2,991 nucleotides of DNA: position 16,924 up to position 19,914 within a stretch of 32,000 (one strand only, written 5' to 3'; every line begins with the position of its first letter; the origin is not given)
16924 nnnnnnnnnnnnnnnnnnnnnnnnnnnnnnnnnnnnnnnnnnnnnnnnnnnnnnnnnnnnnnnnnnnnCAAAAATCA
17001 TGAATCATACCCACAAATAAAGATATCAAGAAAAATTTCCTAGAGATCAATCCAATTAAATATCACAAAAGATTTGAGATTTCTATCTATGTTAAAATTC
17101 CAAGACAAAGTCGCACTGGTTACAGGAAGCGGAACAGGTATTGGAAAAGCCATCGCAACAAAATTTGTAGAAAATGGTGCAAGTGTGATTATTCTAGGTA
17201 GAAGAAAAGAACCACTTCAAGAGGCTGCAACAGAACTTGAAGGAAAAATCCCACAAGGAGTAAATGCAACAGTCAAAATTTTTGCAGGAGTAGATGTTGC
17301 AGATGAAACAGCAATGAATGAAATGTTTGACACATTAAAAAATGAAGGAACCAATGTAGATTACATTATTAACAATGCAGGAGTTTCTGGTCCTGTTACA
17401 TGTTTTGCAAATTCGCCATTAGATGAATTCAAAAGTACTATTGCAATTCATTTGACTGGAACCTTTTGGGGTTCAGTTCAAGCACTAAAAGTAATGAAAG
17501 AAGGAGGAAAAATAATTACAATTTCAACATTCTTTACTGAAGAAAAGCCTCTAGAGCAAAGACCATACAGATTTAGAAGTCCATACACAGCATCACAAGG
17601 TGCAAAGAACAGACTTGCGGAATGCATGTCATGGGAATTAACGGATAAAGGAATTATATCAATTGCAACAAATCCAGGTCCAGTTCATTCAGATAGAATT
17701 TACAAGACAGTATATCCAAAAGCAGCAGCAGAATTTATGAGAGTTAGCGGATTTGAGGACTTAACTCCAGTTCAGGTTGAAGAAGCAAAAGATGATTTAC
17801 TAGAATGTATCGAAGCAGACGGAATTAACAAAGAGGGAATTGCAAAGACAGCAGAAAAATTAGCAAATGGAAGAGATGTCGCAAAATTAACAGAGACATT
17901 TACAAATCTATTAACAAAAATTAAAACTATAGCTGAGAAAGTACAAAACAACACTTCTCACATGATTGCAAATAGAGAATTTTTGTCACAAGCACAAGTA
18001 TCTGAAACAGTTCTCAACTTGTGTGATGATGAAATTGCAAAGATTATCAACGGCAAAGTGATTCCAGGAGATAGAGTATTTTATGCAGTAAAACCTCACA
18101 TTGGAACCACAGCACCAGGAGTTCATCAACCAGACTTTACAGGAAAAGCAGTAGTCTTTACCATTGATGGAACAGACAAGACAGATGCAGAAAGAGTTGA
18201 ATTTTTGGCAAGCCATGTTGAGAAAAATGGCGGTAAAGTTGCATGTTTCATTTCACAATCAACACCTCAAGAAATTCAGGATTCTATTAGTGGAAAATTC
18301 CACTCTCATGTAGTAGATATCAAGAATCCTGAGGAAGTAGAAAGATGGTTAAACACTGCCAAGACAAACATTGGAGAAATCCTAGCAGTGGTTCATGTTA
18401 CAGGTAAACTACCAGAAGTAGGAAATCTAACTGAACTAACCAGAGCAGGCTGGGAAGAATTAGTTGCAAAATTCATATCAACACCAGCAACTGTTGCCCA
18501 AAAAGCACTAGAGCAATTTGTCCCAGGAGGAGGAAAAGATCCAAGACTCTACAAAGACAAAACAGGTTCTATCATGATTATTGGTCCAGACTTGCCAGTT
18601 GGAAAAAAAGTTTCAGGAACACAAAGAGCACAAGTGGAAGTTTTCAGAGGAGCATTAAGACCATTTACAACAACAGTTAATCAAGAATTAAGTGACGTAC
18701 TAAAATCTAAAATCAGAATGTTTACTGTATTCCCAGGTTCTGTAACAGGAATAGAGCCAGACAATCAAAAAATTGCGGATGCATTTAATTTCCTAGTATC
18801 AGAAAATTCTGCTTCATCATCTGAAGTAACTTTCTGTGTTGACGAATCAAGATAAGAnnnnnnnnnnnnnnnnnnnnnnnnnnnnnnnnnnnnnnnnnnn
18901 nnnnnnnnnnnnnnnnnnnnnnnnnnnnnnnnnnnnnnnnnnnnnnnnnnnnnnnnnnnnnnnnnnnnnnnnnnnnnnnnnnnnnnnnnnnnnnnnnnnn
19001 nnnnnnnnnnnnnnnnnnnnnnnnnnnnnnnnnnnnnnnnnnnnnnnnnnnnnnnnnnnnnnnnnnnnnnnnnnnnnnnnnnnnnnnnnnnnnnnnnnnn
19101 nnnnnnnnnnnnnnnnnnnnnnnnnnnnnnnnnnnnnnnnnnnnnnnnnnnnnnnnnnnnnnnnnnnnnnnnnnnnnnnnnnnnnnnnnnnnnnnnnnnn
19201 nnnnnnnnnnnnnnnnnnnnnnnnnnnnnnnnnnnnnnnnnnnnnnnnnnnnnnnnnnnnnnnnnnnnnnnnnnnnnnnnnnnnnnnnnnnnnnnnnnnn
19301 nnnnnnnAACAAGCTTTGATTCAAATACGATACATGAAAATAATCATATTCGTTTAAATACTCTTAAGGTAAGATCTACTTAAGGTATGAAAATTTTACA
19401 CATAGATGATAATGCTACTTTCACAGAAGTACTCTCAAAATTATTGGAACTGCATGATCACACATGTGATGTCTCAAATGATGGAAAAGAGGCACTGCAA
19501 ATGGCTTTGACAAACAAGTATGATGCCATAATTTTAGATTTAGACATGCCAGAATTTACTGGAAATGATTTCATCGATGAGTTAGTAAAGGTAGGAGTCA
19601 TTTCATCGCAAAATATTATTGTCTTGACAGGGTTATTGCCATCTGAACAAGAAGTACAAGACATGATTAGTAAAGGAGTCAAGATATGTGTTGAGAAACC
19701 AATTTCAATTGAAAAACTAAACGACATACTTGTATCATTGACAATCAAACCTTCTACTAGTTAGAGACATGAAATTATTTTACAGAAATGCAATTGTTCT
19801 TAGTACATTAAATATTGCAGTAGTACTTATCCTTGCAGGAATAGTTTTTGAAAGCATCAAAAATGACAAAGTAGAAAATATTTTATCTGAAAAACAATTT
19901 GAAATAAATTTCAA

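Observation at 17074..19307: Catalytic-SDR plus pseudo-SDR fusion coupled to a catalytically degenerate hotdog protein: candidate for an unassigned CoA-ester reductase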

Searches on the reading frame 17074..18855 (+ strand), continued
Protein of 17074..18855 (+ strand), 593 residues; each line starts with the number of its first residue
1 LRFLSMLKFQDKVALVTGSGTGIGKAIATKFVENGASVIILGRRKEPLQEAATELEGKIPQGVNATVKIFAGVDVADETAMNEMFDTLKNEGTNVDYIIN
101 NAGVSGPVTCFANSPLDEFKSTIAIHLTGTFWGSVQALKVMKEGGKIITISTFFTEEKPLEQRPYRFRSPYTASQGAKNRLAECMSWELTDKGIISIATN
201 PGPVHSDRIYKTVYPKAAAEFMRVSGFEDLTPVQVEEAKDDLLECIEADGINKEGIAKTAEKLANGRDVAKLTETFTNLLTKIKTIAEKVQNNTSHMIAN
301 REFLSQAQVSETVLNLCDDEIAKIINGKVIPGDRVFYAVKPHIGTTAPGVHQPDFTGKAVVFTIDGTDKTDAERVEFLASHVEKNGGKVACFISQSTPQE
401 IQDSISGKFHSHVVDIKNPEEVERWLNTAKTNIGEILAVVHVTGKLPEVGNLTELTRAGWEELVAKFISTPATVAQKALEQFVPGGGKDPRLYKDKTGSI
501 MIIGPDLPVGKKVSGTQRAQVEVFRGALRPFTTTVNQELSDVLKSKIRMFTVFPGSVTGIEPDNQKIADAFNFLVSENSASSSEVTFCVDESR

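Call 73: find_homologous_proteins(query=P0241, max_evalue=1e-10)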
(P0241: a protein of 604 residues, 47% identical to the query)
Query P0241 (604 aa): 4546 proteins with E <= 1e-10 among 8000 candidates; the best 120 are listed.
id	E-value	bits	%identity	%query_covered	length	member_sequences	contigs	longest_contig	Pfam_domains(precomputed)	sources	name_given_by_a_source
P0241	0.0e+0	1340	100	100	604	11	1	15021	PF08659.17,PF13561.13,PF00106.32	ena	-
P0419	7.0e-244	829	63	99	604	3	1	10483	PF08659.17,PF13561.13,PF00106.32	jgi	-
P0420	1.2e-243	828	63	99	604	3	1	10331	PF08659.17,PF13561.13,PF00106.32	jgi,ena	-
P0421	7.8e-242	822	63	99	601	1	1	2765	PF08659.17,PF13561.13,PF00106.32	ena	-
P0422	1.4e-240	818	62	99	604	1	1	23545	PF08659.17,PF13561.13,PF00106.32,PF01370.28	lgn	-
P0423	4.6e-239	813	62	99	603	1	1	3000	PF08659.17,PF13561.13,PF00106.32,PF01370.28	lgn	-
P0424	8.7e-238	809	61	99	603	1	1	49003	PF08659.17,PF13561.13,PF00106.32,PF01370.28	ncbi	-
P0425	5.5e-237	806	62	99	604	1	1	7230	PF08659.17,PF13561.13,PF00106.32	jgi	jgi:NAD(P)-dependent dehydrogenase (short-subunit alcohol dehydrogenase family)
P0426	8.3e-237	805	61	99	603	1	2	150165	PF08659.17,PF13561.13,PF00106.32,PF01370.28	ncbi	-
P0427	1.4e-236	805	62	99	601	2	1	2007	PF08659.17,PF13561.13,PF00106.32,PF01370.28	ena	-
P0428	2.9e-236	804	62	99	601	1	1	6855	PF08659.17,PF13561.13,PF00106.32,PF01370.28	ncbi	-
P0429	3.2e-236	803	61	99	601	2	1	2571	PF08659.17,PF13561.13,PF00106.32,PF01370.28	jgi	-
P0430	9.5e-236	802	61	99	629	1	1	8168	PF08659.17,PF13561.13,PF00106.32,PF01370.28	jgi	jgi:NAD(P)-dependent dehydrogenase (short-subunit alcohol dehydrogenase family)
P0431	2.0e-235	801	62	99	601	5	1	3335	PF08659.17,PF13561.13,PF00106.32,PF01370.28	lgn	-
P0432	7.3e-235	799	60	99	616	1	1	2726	PF08659.17,PF13561.13,PF00106.32,PF01370.28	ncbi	ncbi:MAG: SDR family NAD(P)-dependent oxidoreductase, partial [Nitrososphaerales archaeon]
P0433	1.2e-234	798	61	99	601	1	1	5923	PF08659.17,PF13561.13,PF00106.32,PF01370.28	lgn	-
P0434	2.0e-233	794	61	99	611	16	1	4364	PF08659.17,PF13561.13,PF00106.32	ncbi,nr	ncbi:MAG TPA: SDR family oxidoreductase, partial [Nitrososphaerales archaeon]|nr:SDR family oxidored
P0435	1.9e-232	791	61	99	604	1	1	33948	PF08659.17,PF13561.13,PF00106.32,PF01370.28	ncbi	-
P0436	5.3e-232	790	60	99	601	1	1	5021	PF08659.17,PF13561.13,PF00106.32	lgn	-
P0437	1.3e-231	788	62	97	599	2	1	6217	PF08659.17,PF13561.13,PF00106.32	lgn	-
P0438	6.3e-231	786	60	99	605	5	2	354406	PF08659.17,PF13561.13,PF00106.32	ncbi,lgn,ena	-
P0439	1.0e-230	785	60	99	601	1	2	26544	PF08659.17,PF13561.13,PF00106.32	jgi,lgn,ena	-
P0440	6.9e-230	783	60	97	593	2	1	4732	PF08659.17,PF13561.13,PF00106.32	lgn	-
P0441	1.8e-229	781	60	99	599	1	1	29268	PF08659.17,PF13561.13,PF00106.32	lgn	-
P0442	6.3e-229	779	59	99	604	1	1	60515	PF08659.17,PF13561.13,PF00106.32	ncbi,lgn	-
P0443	9.4e-228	776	60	99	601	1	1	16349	PF08659.17,PF13561.13,PF00106.32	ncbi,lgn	ncbi:MAG: SDR family NAD(P)-dependent oxidoreductase [Nitrososphaerales archaeon]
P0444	1.5e-227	775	60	99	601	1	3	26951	PF08659.17,PF13561.13,PF00106.32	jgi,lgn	jgi:NAD(P)-dependent dehydrogenase (short-subunit alcohol dehydrogenase family)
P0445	1.7e-226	771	60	98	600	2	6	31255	PF08659.17,PF13561.13,PF00106.32,PF01370.28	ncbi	ncbi:MAG: SDR family NAD(P)-dependent oxidoreductase [Nitrososphaerales archaeon]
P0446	1.2e-225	769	59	99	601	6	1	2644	PF08659.17,PF13561.13,PF00106.32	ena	-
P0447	4.0e-222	757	57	97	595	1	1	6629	PF08659.17,PF13561.13,PF00106.32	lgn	-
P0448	3.0e-214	731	57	98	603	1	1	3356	PF08659.17,PF13561.13,PF00106.32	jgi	jgi:NAD(P)-dependent dehydrogenase (short-subunit alcohol dehydrogenase family)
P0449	3.1e-214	731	56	99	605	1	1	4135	PF08659.17,PF13561.13,PF00106.32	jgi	jgi:NAD(P)-dependent dehydrogenase (short-subunit alcohol dehydrogenase family)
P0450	3.6e-214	731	57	98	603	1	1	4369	PF08659.17,PF13561.13,PF00106.32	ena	-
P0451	4.0e-214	731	57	98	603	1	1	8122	PF08659.17,PF13561.13,PF00106.32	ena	-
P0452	4.8e-214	730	56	98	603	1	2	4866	PF08659.17,PF13561.13,PF00106.32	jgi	jgi:NAD(P)-dependent dehydrogenase (short-subunit alcohol dehydrogenase family)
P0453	4.9e-214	730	56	99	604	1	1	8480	PF08659.17,PF13561.13,PF00106.32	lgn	-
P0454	5.1e-214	730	56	99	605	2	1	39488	PF08659.17,PF13561.13,PF00106.32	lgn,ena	-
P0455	6.2e-214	730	56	99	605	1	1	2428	PF08659.17,PF13561.13,PF00106.32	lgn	-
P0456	7.4e-214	730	56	98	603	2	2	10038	PF08659.17,PF13561.13,PF00106.32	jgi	jgi:NAD(P)-dependent dehydrogenase (short-subunit alcohol dehydrogenase family)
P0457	1.2e-213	729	56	99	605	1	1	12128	PF08659.17,PF13561.13,PF00106.32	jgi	jgi:NAD(P)-dependent dehydrogenase (short-subunit alcohol dehydrogenase family)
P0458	1.5e-213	729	56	98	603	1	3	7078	PF08659.17,PF13561.13,PF00106.32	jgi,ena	-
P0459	1.5e-213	729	56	98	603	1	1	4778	PF08659.17,PF13561.13,PF00106.32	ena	-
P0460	1.6e-213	728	56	98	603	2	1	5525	PF08659.17,PF13561.13,PF00106.32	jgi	jgi:NAD(P)-dependent dehydrogenase (short-subunit alcohol dehydrogenase family)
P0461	2.0e-213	728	56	98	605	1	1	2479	PF08659.17,PF13561.13,PF00106.32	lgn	-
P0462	2.5e-213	728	56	98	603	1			PF08659.17,PF13561.13,PF00106.32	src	-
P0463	5.2e-213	727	56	99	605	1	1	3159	PF08659.17,PF13561.13,PF00106.32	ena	-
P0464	5.9e-213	727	56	98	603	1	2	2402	PF08659.17,PF13561.13,PF00106.32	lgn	-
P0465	6.3e-213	727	56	98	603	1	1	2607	PF08659.17,PF13561.13,PF00106.32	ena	-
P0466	7.4e-213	726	56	99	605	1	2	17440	PF08659.17,PF13561.13,PF00106.32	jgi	jgi:NAD(P)-dependent dehydrogenase (short-subunit alcohol dehydrogenase family)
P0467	7.5e-213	726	56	98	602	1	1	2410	PF08659.17,PF13561.13,PF00106.32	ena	-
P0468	4.3e-212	724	55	97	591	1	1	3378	PF08659.17,PF13561.13,PF00106.32,PF01370.28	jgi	jgi:NAD(P)-dependent dehydrogenase (short-subunit alcohol dehydrogenase family)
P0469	8.2e-212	723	56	98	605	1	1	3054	PF08659.17,PF13561.13,PF00106.32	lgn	-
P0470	9.9e-212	723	55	99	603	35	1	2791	PF08659.17,PF13561.13,PF00106.32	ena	-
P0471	1.0e-211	723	56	98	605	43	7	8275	PF08659.17,PF13561.13,PF00106.32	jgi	jgi:NAD(P)-dependent dehydrogenase (short-subunit alcohol dehydrogenase family)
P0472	1.2e-211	722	56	99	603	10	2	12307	PF08659.17,PF13561.13,PF00106.32,PF01370.28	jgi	jgi:NAD(P)-dependent dehydrogenase (short-subunit alcohol dehydrogenase family)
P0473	2.0e-211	722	56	98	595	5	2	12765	PF08659.17,PF13561.13,PF00106.32,PF01370.28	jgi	jgi:NAD(P)-dependent dehydrogenase (short-subunit alcohol dehydrogenase family)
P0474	4.6e-211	720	55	98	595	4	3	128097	PF08659.17,PF13561.13,PF00106.32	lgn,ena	-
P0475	5.2e-211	720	55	98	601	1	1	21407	PF08659.17,PF13561.13,PF00106.32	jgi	-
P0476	5.6e-211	720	56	98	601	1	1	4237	PF08659.17,PF13561.13,PF00106.32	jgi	jgi:NAD(P)-dependent dehydrogenase (short-subunit alcohol dehydrogenase family)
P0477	7.3e-211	720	55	98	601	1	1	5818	PF08659.17,PF13561.13,PF00106.32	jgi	-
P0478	7.6e-211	720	55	98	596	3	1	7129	PF08659.17,PF13561.13,PF00106.32,PF01370.28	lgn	-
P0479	9.8e-211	719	55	98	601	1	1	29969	PF08659.17,PF13561.13,PF00106.32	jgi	-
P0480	2.3e-210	718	54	99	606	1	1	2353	PF08659.17,PF13561.13,PF00106.32,PF01370.28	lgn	-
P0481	6.3e-210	717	55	98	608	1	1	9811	PF08659.17,PF13561.13,PF00106.32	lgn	-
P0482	6.5e-210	717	55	98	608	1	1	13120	PF08659.17,PF13561.13,PF00106.32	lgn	-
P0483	8.5e-210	716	55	98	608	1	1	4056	PF08659.17,PF13561.13,PF00106.32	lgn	-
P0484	9.4e-210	716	55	98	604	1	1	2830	PF08659.17,PF13561.13,PF00106.32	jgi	jgi:NAD(P)-dependent dehydrogenase (short-subunit alcohol dehydrogenase family)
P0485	1.1e-209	716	54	99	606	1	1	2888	PF08659.17,PF13561.13,PF00106.32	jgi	jgi:NAD(P)-dependent dehydrogenase (short-subunit alcohol dehydrogenase family)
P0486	1.1e-209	716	56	98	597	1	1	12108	PF08659.17,PF13561.13,PF00106.32,PF01370.28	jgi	jgi:NAD(P)-dependent dehydrogenase (short-subunit alcohol dehydrogenase family)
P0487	1.2e-209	716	55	98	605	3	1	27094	PF08659.17,PF13561.13,PF00106.32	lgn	-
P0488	1.3e-209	716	54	99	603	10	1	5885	PF08659.17,PF13561.13,PF00106.32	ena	-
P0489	1.5e-209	715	55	98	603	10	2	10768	PF08659.17,PF13561.13,PF00106.32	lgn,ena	-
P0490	1.7e-209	715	54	99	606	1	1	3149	PF08659.17,PF13561.13,PF00106.32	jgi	jgi:NAD(P)-dependent dehydrogenase (short-subunit alcohol dehydrogenase family)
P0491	1.8e-209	715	55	98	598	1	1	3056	PF08659.17,PF13561.13,PF00106.32,PF01370.28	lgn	-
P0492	2.4e-209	715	55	99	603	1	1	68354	PF08659.17,PF13561.13,PF00106.32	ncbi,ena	-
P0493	3.7e-209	714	55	98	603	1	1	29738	PF08659.17,PF13561.13,PF00106.32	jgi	-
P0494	4.7e-209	714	55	98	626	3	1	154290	PF08659.17,PF13561.13,PF00106.32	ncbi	-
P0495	4.8e-209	714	53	99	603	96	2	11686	PF08659.17,PF13561.13,PF00106.32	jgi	-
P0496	6.7e-209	713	54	98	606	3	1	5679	PF08659.17,PF13561.13,PF00106.32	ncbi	-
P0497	7.1e-209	713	55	97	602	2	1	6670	PF08659.17,PF13561.13,PF00106.32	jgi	jgi:NAD(P)-dependent dehydrogenase (short-subunit alcohol dehydrogenase family)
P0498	8.0e-209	713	53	99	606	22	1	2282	PF08659.17,PF13561.13,PF00106.32,PF01370.28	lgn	-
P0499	1.1e-208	713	56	98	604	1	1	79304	PF08659.17,PF13561.13,PF00106.32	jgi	jgi:NAD(P)-dependent dehydrogenase (short-subunit alcohol dehydrogenase family)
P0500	1.3e-208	712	55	98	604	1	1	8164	PF08659.17,PF13561.13,PF00106.32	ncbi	ncbi:MAG: SDR family NAD(P)-dependent oxidoreductase [Thermoproteota archaeon]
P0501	2.9e-208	711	55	99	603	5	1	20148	PF08659.17,PF13561.13,PF00106.32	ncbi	-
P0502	3.6e-208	711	54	98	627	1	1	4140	PF08659.17,PF13561.13,PF00106.32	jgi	jgi:NAD(P)-dependent dehydrogenase (short-subunit alcohol dehydrogenase family)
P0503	3.7e-208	711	54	98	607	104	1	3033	PF08659.17,PF13561.13,PF00106.32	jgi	jgi:NAD(P)-dependent dehydrogenase (short-subunit alcohol dehydrogenase family)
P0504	4.1e-208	711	55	98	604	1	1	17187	PF08659.17,PF13561.13,PF00106.32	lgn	-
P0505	4.4e-208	711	55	99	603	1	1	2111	PF08659.17,PF13561.13,PF00106.32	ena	-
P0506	4.7e-208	710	55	98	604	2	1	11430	PF08659.17,PF13561.13,PF00106.32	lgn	-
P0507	5.0e-208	710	53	99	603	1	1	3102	PF08659.17,PF13561.13,PF00106.32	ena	-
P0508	5.0e-208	710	55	98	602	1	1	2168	PF08659.17,PF13561.13,PF00106.32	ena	-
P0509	5.7e-208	710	55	99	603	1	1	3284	PF08659.17,PF13561.13,PF00106.32,PF01370.28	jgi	jgi:NAD(P)-dependent dehydrogenase (short-subunit alcohol dehydrogenase family)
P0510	6.5e-208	710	55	98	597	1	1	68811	PF08659.17,PF13561.13,PF00106.32,PF01370.28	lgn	-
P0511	7.3e-208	710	53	99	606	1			PF08659.17,PF13561.13,PF00106.32,PF01370.28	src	-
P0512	1.1e-207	709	54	98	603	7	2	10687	PF08659.17,PF13561.13,PF00106.32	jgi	jgi:NAD(P)-dependent dehydrogenase (short-subunit alcohol dehydrogenase family)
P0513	1.1e-207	709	53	99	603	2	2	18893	PF08659.17,PF13561.13,PF00106.32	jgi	jgi:NAD(P)-dependent dehydrogenase (short-subunit alcohol dehydrogenase family)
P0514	1.1e-207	709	55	98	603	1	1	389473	PF08659.17,PF13561.13,PF00106.32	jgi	jgi:NAD(P)-dependent dehydrogenase (short-subunit alcohol dehydrogenase family)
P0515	1.1e-207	709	54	99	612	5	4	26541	PF08659.17,PF13561.13,PF00106.32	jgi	jgi:NAD(P)-dependent dehydrogenase (short-subunit alcohol dehydrogenase family)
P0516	1.2e-207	709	56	97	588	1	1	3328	PF08659.17,PF13561.13,PF00106.32,PF01370.28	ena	-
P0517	1.2e-207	709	55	97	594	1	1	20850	PF08659.17,PF13561.13,PF00106.32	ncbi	-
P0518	1.3e-207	709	54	99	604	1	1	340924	PF08659.17,PF13561.13,PF00106.32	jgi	jgi:NAD(P)-dependent dehydrogenase (short-subunit alcohol dehydrogenase family)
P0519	1.8e-207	709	55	97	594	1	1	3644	PF08659.17,PF13561.13,PF00106.32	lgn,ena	-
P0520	1.8e-207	709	54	99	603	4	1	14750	PF08659.17,PF13561.13,PF00106.32,PF01370.28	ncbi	-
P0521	2.0e-207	708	55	98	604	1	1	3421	PF08659.17,PF13561.13,PF00106.32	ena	-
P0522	2.1e-207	708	55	97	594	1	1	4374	PF08659.17,PF13561.13,PF00106.32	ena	-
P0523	2.2e-207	708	54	99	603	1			PF08659.17,PF13561.13,PF00106.32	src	-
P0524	2.3e-207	708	55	98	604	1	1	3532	PF08659.17,PF13561.13,PF00106.32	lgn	-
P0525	2.7e-207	708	55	98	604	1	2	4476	PF08659.17,PF13561.13,PF00106.32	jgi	jgi:NAD(P)-dependent dehydrogenase (short-subunit alcohol dehydrogenase family)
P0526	2.8e-207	708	53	98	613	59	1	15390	PF08659.17,PF13561.13,PF00106.32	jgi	jgi:NAD(P)-dependent dehydrogenase (short-subunit alcohol dehydrogenase family)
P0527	3.6e-207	708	54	99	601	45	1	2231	PF08659.17,PF13561.13,PF00106.32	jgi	jgi:NAD(P)-dependent dehydrogenase (short-subunit alcohol dehydrogenase family)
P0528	3.7e-207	708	56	97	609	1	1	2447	PF08659.17,PF13561.13,PF00106.32,PF01370.28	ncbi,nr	ncbi:MAG TPA: SDR family NAD(P)-dependent oxidoreductase, partial [Nitrososphaeraceae archaeon]|nr:S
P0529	4.0e-207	707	54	99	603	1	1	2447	PF08659.17,PF13561.13,PF00106.32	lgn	-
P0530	4.0e-207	707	54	98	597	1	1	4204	PF08659.17,PF13561.13,PF00106.32,PF01370.28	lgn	-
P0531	4.4e-207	707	55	98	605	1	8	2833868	PF08659.17,PF13561.13,PF00106.32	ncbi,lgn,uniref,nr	ncbi:glucose/ribitol dehydrogenase family protein [Candidatus Nitrososphaera gargensis Ga9.2]|uniref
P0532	4.8e-207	707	53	99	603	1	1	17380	PF08659.17,PF13561.13,PF00106.32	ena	-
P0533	4.8e-207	707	55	99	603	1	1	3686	PF08659.17,PF13561.13,PF00106.32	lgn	-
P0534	5.1e-207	707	55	98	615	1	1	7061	PF08659.17,PF13561.13,PF00106.32,PF01370.28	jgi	jgi:NAD(P)-dependent dehydrogenase (short-subunit alcohol dehydrogenase family)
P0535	5.3e-207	707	54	99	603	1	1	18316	PF08659.17,PF13561.13,PF00106.32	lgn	-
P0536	5.4e-207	707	54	99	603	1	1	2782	PF08659.17,PF13561.13,PF00106.32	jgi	jgi:NAD(P)-dependent dehydrogenase (short-subunit alcohol dehydrogenase family)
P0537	5.5e-207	707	56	98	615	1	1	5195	PF08659.17,PF13561.13,PF00106.32,PF01370.28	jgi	jgi:NAD(P)-dependent dehydrogenase (short-subunit alcohol dehydrogenase family)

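Call 74: find_encoding_contigs(protein=P0531, flank=8000, max_places=2)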
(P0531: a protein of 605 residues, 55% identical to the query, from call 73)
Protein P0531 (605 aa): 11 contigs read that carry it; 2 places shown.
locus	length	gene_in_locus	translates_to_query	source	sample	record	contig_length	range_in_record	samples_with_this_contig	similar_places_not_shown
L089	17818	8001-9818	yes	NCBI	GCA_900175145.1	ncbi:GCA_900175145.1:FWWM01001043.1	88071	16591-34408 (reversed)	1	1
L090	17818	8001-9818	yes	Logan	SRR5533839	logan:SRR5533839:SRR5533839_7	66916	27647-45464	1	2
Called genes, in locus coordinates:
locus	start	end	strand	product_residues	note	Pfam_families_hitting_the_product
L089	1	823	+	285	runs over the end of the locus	PF04402:SIMPL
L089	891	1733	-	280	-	PF02598:Methyltrn_RNA_3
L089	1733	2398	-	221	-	PF08534:Redoxin (faint)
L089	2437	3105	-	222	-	PF00227:Proteasome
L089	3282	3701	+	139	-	PF04027:DUF371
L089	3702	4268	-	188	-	PF01022:HTH_5, PF12840:HTH_20, PF08461:WHD_RNase_R (weak)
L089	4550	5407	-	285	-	PF01259:SAICAR_synt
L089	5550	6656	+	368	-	PF22660:RS_preATP-grasp-like, PF02222:ATP-grasp, PF07478:Dala_Dala_lig_C, PF17769:PurK_C, PF21244:PurT_C (weak)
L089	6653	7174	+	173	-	PF00731:AIRC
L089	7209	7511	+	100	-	-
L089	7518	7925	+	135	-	-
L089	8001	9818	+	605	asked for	PF00106:adh_short, PF08659:KR, PF13561:adh_short_C2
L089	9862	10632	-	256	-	PF01925:TauE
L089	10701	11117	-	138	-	PF13404:HTH_AsnC-type, PF13412:HTH_24, PF01037:AsnC_trans_reg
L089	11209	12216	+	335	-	PF00208:ELFV_dehydrog (weak), PF03447:NAD_binding_3 (weak), PF00742:Homoserine_dh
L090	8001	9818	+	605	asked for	PF00106:adh_short, PF08659:KR, PF13561:adh_short_C2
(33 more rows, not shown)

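Call 96: search_protein_families(library=pfam, proteins=[P0319], max_evalue=0.00001)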
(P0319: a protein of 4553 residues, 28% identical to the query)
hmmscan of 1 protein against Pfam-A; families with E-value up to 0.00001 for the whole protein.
P0319 (4553 aa): 6 families
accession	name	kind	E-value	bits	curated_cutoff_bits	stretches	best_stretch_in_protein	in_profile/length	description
PF16113.10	ECH_2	-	6.6e-56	190.7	27.2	2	662-981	5-305/335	Enoyl-CoA hydratase/isomerase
PF00106.31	adh_short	-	4.5e-43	147.5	26.6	2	3872-4062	7-183/195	short chain dehydrogenase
PF00378.25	ECH_1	-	6.6e-39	134.2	27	2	656-866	4-208/251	Enoyl-CoA hydratase/isomerase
PF00501.34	AMP-binding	-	2.1e-30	106.2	29.9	2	1545-1737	139-330/384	AMP-binding enzyme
PF13561.12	adh_short_C2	-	1.2e-29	104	27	2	3877-4062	8-177/236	Enoyl-(Acyl carrier protein) reductase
PF08659.16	KR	-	1.3e-10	42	22.6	1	3203-3290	2-92/180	KR domain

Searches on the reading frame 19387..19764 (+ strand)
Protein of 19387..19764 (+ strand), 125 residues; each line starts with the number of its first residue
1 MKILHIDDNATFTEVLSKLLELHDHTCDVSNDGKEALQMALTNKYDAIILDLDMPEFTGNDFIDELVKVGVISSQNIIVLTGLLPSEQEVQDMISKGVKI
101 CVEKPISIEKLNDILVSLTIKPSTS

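Call 12: search_protein_families(library=pfam, proteins=[window:19387-19764:+], max_evalue=0.001)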
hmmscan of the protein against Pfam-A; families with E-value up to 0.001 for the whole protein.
window:19387-19764:+ (125 aa): 1 family
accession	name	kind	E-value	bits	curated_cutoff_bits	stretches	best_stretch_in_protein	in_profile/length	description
PF00072.30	Response_reg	-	1.2e-17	64.5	30.2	1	3-114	1-109/111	Response regulator receiver domain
